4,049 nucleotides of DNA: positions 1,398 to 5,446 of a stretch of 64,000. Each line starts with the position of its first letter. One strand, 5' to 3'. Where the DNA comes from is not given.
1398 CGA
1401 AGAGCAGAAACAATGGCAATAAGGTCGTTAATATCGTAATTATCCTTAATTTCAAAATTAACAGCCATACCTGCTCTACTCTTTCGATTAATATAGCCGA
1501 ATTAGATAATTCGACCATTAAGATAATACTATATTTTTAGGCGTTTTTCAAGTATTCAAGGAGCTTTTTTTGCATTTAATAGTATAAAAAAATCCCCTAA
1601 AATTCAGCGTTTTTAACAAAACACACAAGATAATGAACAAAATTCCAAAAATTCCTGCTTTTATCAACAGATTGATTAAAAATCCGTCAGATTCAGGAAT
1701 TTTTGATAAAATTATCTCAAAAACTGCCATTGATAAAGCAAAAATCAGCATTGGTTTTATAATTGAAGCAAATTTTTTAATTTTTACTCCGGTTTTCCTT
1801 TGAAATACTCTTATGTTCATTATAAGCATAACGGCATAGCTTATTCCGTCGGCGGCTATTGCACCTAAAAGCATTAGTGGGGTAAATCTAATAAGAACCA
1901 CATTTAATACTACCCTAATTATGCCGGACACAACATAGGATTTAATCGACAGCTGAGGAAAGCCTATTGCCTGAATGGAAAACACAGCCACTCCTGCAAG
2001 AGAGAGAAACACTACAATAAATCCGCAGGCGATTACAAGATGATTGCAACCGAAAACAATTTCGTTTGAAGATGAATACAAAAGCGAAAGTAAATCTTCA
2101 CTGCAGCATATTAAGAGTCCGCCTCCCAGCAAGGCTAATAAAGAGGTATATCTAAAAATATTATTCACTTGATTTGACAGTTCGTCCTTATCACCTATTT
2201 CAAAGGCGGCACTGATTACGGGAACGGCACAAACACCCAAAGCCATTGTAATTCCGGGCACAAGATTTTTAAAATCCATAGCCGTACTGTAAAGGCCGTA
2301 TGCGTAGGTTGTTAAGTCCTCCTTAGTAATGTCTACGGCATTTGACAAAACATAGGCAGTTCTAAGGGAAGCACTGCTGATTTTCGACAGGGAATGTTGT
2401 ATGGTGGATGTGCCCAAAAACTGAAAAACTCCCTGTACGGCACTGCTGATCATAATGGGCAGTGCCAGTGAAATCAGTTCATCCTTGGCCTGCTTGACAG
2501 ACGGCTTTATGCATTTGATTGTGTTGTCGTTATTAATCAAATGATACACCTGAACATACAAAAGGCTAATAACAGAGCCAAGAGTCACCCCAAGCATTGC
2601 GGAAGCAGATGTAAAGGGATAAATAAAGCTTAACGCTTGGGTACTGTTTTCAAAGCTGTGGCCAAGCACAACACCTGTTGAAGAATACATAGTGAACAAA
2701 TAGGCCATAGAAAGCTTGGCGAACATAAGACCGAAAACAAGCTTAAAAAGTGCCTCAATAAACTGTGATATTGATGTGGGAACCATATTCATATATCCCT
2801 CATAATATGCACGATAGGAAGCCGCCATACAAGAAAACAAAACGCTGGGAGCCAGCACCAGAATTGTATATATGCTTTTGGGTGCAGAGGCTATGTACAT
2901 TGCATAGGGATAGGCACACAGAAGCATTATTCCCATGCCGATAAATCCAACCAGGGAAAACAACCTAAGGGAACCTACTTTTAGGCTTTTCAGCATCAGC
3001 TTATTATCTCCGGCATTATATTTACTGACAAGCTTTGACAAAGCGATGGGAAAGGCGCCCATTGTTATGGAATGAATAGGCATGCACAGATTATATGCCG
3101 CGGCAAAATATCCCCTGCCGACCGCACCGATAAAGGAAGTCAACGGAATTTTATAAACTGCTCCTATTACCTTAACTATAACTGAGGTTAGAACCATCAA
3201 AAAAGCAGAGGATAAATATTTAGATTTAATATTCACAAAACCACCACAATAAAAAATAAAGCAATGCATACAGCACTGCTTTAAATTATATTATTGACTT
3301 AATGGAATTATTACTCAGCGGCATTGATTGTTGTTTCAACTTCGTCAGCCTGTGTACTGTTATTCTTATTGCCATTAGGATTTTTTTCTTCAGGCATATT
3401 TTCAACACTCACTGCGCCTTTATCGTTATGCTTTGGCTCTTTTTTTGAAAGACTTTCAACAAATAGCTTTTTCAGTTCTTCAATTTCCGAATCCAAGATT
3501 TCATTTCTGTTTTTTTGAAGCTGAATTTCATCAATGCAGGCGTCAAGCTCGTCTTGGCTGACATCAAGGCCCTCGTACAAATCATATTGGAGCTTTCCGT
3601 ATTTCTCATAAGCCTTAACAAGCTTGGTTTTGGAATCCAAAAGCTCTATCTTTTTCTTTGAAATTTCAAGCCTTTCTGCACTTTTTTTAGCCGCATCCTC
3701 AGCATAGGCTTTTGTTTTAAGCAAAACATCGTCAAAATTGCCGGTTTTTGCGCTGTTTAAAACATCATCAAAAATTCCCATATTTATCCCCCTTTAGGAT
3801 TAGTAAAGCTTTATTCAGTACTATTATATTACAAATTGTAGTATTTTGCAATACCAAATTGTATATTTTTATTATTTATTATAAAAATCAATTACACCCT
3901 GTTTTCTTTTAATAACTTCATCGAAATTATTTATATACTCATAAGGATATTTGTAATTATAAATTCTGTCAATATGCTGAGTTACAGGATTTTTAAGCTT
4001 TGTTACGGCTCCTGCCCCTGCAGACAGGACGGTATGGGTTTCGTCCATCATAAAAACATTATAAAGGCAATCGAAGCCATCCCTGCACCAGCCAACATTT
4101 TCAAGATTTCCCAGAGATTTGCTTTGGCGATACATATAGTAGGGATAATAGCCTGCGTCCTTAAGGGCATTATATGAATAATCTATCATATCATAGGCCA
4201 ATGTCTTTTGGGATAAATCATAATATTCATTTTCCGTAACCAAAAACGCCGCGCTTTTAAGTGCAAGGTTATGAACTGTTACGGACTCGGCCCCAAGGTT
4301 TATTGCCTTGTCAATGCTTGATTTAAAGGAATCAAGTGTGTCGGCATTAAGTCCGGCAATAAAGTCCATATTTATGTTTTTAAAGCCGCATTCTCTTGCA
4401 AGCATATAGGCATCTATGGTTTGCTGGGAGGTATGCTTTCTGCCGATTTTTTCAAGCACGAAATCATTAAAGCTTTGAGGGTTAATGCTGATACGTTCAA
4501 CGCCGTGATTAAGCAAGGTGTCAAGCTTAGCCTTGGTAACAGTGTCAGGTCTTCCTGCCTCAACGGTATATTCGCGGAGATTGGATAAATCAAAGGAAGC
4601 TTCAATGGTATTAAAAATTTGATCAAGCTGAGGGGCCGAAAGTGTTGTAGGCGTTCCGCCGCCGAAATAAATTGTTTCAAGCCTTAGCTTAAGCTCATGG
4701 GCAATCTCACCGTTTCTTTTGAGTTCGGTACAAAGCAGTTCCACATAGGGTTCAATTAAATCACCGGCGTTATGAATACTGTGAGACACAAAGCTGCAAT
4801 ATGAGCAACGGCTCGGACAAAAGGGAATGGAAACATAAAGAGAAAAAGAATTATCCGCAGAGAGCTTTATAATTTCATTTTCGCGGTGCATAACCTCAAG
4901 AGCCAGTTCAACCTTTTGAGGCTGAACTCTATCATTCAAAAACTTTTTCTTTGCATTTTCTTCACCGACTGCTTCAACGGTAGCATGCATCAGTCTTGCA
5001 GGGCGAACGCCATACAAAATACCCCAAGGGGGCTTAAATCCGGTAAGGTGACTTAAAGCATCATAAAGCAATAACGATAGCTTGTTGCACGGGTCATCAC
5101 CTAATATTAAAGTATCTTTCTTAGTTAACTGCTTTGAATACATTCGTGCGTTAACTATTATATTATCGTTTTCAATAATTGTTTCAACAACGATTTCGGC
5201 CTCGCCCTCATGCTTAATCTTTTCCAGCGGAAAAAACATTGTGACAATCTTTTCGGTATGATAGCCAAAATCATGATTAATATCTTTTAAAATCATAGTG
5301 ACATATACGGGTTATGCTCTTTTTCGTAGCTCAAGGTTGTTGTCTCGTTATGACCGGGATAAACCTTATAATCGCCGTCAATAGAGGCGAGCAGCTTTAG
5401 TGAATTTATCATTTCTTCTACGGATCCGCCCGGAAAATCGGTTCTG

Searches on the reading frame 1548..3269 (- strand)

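Call 17: search_protein_families(library=pfam, proteins=[window:1548-3269:-], max_evalue=0.001)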
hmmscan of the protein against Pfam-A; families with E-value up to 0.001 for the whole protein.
window:1548-3269:- (573 aa): 2 families
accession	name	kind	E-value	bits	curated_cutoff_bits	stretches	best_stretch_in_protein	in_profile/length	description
PF01943.22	Polysacc_synt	-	3.7e-07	30.3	28.2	1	21-196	4-174/274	Polysaccharide biosynthesis protein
PF01554.23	MatE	-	2.7e-05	24.3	24.9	1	327-458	31-161/161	MatE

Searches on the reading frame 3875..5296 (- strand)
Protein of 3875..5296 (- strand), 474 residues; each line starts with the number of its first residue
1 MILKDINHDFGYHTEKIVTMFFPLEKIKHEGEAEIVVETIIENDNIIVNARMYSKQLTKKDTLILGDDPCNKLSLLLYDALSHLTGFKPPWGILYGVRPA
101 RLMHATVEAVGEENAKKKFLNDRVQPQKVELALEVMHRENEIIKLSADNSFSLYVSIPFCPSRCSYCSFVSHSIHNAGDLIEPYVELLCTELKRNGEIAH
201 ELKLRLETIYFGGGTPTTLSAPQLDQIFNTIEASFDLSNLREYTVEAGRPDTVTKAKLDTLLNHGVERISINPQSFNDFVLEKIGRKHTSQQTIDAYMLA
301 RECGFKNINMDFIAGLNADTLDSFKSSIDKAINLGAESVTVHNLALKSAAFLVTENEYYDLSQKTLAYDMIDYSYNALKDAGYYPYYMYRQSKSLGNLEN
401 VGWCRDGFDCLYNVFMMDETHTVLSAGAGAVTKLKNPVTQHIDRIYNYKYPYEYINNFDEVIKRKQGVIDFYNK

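Call 43: search_protein_families(library=pfam, max_evalue=0.00001, proteins=[window:3875-5296:-])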
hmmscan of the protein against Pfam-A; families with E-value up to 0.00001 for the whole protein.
seq(474 aa): 1 family
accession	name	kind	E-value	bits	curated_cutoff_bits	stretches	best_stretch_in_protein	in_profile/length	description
PF04055.27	Radical_SAM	-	8e-23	81.9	29.5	1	155-329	2-164/166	Radical SAM superfamily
